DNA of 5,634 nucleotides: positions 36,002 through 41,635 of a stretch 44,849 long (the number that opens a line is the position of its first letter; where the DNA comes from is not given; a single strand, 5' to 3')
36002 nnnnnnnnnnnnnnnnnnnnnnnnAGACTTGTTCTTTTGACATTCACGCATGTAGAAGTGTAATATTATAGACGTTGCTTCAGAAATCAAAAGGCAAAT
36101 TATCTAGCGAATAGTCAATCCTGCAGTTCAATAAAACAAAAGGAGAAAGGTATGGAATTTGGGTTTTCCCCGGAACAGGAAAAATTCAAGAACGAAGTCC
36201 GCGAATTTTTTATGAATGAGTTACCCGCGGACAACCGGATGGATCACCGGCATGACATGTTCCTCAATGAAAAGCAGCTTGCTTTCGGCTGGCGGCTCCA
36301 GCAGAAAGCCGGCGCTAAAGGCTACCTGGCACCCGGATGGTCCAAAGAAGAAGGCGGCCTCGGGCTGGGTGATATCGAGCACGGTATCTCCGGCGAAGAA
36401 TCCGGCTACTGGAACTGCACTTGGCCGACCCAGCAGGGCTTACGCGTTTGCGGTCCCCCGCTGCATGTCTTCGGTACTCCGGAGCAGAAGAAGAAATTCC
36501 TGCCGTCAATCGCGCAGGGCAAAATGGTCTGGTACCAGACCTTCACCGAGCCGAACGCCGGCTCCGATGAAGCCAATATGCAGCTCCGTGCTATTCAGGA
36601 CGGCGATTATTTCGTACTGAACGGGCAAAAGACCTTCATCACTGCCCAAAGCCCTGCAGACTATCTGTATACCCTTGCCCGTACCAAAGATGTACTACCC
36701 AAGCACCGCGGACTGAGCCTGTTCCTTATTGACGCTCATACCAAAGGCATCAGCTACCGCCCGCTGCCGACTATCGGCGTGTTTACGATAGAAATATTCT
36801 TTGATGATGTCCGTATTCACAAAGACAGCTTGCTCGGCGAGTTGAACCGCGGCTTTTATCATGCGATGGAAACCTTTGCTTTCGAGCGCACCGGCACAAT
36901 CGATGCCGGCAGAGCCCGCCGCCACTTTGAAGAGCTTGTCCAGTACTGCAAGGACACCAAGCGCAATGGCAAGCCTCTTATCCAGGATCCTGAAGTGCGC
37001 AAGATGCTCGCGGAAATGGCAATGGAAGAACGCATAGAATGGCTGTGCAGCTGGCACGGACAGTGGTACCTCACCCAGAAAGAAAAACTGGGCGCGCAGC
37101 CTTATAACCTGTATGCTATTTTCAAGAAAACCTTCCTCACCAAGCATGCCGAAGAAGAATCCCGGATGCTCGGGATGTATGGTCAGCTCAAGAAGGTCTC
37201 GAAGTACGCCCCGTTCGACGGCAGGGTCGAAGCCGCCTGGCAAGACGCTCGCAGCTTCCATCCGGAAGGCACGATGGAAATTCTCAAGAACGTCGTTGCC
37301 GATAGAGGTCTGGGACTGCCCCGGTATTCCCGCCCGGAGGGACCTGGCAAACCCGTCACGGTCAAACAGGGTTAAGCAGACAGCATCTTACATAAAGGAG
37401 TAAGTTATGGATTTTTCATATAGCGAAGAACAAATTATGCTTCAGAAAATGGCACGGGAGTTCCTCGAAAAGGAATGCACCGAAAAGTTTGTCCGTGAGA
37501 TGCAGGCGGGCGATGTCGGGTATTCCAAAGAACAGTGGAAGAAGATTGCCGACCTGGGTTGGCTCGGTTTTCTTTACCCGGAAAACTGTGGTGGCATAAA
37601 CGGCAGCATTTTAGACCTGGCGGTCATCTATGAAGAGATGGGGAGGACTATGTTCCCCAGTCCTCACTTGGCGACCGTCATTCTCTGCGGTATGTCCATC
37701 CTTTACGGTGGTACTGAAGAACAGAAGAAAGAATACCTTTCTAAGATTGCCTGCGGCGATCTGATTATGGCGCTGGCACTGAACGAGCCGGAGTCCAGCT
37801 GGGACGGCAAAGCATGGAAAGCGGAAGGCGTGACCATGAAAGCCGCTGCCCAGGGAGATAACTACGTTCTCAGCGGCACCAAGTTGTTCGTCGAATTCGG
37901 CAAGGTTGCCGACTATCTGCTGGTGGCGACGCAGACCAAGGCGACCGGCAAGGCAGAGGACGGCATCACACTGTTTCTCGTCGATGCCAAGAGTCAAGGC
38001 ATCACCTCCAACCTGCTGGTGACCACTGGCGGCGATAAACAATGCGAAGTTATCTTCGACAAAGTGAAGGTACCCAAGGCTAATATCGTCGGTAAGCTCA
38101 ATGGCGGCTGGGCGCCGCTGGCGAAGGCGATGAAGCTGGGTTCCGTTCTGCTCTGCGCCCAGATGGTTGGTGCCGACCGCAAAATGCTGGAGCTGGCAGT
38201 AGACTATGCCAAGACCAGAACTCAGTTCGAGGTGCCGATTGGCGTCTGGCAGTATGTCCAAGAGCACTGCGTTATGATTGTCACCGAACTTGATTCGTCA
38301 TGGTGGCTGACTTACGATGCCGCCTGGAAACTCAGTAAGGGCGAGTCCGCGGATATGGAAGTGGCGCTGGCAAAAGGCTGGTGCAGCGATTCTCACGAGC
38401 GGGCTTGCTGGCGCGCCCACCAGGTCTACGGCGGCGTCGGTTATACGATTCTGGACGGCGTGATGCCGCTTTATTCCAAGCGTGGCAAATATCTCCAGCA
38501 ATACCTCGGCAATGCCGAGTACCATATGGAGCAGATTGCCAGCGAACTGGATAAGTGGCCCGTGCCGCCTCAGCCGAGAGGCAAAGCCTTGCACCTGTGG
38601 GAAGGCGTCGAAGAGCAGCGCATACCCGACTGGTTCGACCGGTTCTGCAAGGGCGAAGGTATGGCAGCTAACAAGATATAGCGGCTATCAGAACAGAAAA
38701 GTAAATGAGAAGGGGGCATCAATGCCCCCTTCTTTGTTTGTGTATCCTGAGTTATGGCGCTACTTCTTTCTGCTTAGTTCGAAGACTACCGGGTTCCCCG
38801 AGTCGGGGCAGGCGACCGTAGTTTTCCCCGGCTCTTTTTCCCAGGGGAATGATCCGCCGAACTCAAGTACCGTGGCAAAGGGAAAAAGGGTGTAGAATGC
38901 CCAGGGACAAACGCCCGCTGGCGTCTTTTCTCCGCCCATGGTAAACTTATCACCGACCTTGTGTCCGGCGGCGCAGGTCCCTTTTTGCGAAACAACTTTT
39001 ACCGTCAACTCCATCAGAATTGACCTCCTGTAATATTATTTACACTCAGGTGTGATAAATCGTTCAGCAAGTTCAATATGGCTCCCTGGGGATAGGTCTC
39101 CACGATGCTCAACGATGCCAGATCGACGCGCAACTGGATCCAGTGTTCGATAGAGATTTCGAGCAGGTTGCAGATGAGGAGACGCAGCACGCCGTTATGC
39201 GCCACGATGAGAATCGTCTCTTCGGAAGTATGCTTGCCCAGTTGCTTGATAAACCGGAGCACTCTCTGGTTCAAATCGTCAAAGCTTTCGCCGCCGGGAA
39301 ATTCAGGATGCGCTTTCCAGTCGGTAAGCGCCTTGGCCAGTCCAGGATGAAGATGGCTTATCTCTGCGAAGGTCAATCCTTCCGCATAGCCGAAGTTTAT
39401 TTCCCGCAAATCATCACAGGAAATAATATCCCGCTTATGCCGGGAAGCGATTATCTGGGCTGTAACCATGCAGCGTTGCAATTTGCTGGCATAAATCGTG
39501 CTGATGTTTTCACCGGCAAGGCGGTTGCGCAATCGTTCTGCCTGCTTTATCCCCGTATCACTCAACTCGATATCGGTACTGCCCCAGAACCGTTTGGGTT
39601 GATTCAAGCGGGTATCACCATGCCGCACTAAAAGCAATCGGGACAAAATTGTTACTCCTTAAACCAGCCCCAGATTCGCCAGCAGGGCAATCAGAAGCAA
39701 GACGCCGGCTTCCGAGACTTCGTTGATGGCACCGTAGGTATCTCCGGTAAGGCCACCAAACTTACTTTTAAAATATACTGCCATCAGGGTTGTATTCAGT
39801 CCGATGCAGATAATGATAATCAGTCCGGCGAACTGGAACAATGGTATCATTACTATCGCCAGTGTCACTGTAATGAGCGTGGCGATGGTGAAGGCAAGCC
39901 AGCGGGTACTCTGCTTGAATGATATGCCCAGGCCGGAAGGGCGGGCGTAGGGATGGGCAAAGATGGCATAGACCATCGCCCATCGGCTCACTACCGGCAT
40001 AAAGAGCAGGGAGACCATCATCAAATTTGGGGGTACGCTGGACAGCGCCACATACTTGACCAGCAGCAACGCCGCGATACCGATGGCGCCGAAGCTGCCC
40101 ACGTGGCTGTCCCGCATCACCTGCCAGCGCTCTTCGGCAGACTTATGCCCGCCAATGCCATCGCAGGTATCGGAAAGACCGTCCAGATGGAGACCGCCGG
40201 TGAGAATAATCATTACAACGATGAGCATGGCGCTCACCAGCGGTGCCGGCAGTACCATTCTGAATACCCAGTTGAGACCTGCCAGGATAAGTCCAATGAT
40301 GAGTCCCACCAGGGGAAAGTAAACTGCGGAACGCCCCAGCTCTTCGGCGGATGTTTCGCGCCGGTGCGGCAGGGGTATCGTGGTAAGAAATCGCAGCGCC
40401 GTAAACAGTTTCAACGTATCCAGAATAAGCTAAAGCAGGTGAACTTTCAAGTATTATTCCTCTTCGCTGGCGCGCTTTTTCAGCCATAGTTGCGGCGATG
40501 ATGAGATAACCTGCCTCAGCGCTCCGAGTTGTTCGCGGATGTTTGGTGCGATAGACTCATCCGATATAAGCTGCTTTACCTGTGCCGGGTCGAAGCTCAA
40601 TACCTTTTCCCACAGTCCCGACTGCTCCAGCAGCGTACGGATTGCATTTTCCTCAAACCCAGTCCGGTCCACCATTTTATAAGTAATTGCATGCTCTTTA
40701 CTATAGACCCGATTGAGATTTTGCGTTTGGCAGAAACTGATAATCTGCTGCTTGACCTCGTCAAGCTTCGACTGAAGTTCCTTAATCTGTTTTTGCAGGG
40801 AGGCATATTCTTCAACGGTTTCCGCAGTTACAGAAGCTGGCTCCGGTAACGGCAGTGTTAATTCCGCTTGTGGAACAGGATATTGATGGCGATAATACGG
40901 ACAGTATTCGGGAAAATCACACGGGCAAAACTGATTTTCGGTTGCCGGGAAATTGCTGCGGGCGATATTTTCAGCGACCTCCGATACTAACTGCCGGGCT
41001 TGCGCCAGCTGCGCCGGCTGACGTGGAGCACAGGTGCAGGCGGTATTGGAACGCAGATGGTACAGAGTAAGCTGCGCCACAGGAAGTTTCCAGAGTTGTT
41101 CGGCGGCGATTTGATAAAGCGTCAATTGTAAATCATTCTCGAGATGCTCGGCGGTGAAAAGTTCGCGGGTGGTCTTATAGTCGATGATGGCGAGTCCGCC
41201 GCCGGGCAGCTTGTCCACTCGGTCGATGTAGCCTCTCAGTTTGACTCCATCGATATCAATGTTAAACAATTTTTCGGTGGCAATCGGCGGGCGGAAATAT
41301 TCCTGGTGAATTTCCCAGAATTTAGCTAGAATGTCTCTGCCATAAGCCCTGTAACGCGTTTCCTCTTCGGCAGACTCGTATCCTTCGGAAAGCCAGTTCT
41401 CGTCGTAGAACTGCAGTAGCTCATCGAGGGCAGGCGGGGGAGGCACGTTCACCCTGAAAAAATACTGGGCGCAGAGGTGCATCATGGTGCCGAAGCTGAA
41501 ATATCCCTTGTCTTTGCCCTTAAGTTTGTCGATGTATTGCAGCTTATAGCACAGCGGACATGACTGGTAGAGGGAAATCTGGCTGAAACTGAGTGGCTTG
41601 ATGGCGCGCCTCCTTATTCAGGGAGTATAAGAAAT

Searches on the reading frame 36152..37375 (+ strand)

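Call 27: search_protein_families(library=pfam, proteins=[window:36152-37375:+], max_evalue=1e-8)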
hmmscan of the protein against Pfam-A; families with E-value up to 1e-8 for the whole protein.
window:36152-37375:+ (407 aa): 3 families
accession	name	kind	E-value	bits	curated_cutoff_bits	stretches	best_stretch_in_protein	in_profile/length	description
PF00441.29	Acyl-CoA_dh_1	-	1.3e-17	64.8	22.4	1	232-386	1-149/150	Acyl-CoA dehydrogenase, C-terminal domain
PF02771.21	Acyl-CoA_dh_N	-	2.6e-17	63.6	22.9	1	6-124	1-113/113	Acyl-CoA dehydrogenase, N-terminal domain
PF02770.24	Acyl-CoA_dh_M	-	8e-17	61.7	33.3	1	131-220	4-97/97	Acyl-CoA dehydrogenase, middle domain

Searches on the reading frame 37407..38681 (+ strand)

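Call 27: search_protein_families(library=pfam, proteins=[window:37407-38681:+], max_evalue=1e-8)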
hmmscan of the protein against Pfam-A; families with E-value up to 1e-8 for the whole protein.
window:37407-38681:+ (424 aa): 3 families
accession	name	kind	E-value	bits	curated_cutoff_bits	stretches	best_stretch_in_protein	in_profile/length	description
PF02771.21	Acyl-CoA_dh_N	-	8.7e-25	87.7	22.9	1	6-117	1-112/113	Acyl-CoA dehydrogenase, N-terminal domain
PF00441.29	Acyl-CoA_dh_1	-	3.7e-24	86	22.4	1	232-380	1-148/150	Acyl-CoA dehydrogenase, C-terminal domain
PF02770.24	Acyl-CoA_dh_M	-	1.2e-11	45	33.3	1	139-220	13-97/97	Acyl-CoA dehydrogenase, middle domain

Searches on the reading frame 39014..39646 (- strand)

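Call 27: search_protein_families(library=pfam, proteins=[window:39014-39646:-], max_evalue=1e-8)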
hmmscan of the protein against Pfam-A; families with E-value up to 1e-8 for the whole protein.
window:39014-39646:- (210 aa): 1 family
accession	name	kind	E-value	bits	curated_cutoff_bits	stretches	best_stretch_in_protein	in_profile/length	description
PF00300.27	His_Phos_1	-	1.3e-58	198.3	21.7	1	4-196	1-193/194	Histidine phosphatase superfamily (branch 1)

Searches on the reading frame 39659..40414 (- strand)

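Call 27: search_protein_families(library=pfam, proteins=[window:39659-40414:-], max_evalue=1e-8)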
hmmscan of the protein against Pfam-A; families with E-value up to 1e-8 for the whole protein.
window:39659-40414:- (251 aa): 1 family
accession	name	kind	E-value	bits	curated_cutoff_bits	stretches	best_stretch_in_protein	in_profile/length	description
PF02654.20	CobS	-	9.6e-58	196.2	23.2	1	6-240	1-207/207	Cobalamin-5-phosphate synthase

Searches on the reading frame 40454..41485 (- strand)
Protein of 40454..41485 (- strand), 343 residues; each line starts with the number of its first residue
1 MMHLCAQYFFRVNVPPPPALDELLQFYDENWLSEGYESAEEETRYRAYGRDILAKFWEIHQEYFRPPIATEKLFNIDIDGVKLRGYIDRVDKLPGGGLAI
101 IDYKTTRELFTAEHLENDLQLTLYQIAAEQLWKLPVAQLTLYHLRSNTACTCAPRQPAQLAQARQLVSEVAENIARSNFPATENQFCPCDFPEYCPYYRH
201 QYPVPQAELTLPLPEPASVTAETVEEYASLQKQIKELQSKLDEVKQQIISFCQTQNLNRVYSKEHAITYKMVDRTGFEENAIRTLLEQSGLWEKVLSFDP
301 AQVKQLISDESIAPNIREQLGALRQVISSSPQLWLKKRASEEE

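Call 27: search_protein_families(library=pfam, proteins=[window:40454-41485:-], max_evalue=1e-8)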
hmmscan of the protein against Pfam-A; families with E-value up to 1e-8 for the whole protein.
window:40454-41485:- (343 aa): 1 family
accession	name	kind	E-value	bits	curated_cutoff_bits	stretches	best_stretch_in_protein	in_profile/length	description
PF12705.13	PDDEXK_1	-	1.9e-27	97.3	22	1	2-197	41-242/247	PD-(D/E)XK nuclease superfamily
